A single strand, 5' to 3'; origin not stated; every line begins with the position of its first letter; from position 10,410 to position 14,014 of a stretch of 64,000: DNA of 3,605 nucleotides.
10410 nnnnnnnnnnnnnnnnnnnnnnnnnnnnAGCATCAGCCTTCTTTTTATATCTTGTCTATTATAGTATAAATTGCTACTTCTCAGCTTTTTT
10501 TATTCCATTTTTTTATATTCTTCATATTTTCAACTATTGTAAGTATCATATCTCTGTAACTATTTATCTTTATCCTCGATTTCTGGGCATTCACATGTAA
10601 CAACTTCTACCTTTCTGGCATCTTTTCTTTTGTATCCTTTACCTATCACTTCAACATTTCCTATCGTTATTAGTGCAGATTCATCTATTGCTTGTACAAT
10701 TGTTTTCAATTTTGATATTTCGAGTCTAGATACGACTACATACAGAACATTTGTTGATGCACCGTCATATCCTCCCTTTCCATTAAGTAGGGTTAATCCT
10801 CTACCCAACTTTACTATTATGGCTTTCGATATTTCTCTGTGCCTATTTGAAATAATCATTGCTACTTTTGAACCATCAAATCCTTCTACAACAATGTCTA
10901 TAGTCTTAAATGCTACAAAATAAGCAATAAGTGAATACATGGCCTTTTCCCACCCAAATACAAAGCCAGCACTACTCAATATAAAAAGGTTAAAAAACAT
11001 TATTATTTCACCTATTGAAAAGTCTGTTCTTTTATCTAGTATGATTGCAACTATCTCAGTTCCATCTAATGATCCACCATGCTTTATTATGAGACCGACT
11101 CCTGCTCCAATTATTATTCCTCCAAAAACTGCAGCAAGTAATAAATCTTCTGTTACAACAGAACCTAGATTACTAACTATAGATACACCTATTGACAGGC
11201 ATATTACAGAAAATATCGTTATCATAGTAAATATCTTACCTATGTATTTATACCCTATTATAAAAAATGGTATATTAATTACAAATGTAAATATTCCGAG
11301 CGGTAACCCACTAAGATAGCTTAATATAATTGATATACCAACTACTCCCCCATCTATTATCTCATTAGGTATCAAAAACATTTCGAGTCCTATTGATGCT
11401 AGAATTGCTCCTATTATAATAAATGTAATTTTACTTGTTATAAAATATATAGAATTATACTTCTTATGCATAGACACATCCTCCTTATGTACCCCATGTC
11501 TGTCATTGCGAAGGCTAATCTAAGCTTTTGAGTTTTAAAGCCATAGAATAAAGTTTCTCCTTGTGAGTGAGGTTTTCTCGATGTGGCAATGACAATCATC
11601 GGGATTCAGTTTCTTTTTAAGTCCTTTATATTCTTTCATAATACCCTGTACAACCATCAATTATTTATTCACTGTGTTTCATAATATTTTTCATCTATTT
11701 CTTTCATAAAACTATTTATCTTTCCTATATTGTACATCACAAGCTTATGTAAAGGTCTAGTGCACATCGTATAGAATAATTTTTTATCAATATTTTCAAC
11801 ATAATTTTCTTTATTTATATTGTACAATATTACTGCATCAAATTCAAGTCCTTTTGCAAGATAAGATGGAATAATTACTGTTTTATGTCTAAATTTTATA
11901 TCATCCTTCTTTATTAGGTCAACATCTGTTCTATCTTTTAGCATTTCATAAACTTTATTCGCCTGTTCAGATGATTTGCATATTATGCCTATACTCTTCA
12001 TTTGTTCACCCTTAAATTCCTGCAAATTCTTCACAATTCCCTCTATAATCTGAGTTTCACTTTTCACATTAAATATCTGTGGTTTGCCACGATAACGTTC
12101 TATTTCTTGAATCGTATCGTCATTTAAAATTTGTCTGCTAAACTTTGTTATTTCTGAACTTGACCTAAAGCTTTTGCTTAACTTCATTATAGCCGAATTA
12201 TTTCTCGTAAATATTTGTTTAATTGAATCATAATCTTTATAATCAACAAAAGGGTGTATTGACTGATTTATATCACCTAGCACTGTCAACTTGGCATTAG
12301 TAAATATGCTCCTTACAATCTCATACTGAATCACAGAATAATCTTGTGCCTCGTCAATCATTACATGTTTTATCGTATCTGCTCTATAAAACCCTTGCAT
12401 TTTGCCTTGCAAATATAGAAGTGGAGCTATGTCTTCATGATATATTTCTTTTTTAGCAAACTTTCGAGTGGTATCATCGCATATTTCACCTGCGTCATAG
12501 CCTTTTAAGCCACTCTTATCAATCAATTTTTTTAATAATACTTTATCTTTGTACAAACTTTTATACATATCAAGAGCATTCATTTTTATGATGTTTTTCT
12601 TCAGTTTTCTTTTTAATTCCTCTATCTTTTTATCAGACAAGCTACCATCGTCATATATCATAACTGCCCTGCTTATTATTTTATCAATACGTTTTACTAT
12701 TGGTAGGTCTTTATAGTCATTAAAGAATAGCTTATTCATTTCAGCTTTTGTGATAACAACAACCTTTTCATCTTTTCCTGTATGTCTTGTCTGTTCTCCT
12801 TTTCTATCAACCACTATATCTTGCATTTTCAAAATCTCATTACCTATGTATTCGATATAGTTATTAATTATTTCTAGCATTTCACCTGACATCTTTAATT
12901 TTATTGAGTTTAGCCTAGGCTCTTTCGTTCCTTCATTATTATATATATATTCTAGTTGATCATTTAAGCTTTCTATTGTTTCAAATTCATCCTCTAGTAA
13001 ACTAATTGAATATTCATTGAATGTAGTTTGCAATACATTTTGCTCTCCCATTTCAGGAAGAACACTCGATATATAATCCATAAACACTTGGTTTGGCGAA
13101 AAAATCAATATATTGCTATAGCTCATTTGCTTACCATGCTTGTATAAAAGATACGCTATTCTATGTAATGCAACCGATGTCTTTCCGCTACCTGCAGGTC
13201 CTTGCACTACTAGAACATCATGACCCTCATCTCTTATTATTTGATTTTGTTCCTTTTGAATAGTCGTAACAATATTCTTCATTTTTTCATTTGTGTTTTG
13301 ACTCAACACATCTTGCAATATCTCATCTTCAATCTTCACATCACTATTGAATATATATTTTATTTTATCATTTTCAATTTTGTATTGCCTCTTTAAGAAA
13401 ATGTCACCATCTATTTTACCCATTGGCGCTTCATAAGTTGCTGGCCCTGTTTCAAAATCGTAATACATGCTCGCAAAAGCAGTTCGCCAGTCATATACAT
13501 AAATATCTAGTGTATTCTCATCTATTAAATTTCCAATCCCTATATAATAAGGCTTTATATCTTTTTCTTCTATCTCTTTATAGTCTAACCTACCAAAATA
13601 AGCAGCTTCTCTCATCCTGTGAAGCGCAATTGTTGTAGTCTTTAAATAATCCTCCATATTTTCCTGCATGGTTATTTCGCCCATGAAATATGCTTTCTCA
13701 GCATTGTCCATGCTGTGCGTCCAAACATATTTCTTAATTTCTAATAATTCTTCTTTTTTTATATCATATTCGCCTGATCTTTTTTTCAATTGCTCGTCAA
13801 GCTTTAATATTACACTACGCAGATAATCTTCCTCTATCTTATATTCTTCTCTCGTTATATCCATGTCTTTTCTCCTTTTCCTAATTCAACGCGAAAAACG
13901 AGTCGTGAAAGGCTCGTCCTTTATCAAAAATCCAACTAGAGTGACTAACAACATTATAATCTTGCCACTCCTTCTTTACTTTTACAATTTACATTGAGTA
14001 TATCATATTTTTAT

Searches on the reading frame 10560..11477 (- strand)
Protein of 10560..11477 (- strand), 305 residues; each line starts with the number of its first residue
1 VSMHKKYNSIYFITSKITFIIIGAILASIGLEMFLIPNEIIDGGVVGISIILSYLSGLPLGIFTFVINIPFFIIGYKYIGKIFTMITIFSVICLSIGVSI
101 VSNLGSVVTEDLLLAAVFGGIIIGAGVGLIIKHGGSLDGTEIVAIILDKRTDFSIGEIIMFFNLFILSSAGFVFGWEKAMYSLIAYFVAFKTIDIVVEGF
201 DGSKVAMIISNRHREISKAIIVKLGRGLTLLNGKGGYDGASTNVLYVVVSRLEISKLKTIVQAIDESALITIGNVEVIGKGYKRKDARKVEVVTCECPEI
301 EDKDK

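Call 103: search_protein_families(library=pfam, proteins=[window:10560-11477:-], max_evalue=0.00001)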
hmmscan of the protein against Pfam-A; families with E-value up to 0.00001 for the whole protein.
window:10560-11477:- (305 aa): 2 families
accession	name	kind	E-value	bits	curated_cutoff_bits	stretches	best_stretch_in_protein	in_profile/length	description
PF02588.21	YitT_membrane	-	4.4e-68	229.1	24.3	1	17-220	2-204/205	Uncharacterised 5xTM membrane BCR, YitT family COG1284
PF10035.14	DUF2179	-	3.4e-18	65.6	22.8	1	226-276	1-52/55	Uncharacterized protein conserved in bacteria (DUF2179)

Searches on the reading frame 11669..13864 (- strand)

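Call 103: search_protein_families(library=pfam, proteins=[window:11669-13864:-], max_evalue=0.00001)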
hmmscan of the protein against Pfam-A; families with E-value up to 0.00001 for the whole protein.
window:11669-13864:- (731 aa): 6 families
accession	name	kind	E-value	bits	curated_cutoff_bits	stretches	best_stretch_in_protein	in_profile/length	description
PF00580.27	UvrD-helicase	-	2.3e-19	70.6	23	1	203-539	2-255/271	UvrD/REP helicase N-terminal domain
PF13245.12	AAA_19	-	5.8e-11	43.1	25.1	1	208-537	3-131/134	AAA domain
PF09848.15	SLFN-g3_helicase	-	9.6e-08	32.1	24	0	216-272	2-54/354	Schlafen group 3, DNA/RNA helicase domain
PF02562.22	PhoH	-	2.2e-06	27.8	27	0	200-236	6-40/205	PhoH-like protein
PF13361.12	UvrD_C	-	2.3e-06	27.7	25.6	0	561-658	2-106/350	UvrD-like helicase C-terminal domain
PF00270.35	DEAD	-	4e-06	27.1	26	0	200-281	1-77/167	DEAD/DEAH box helicase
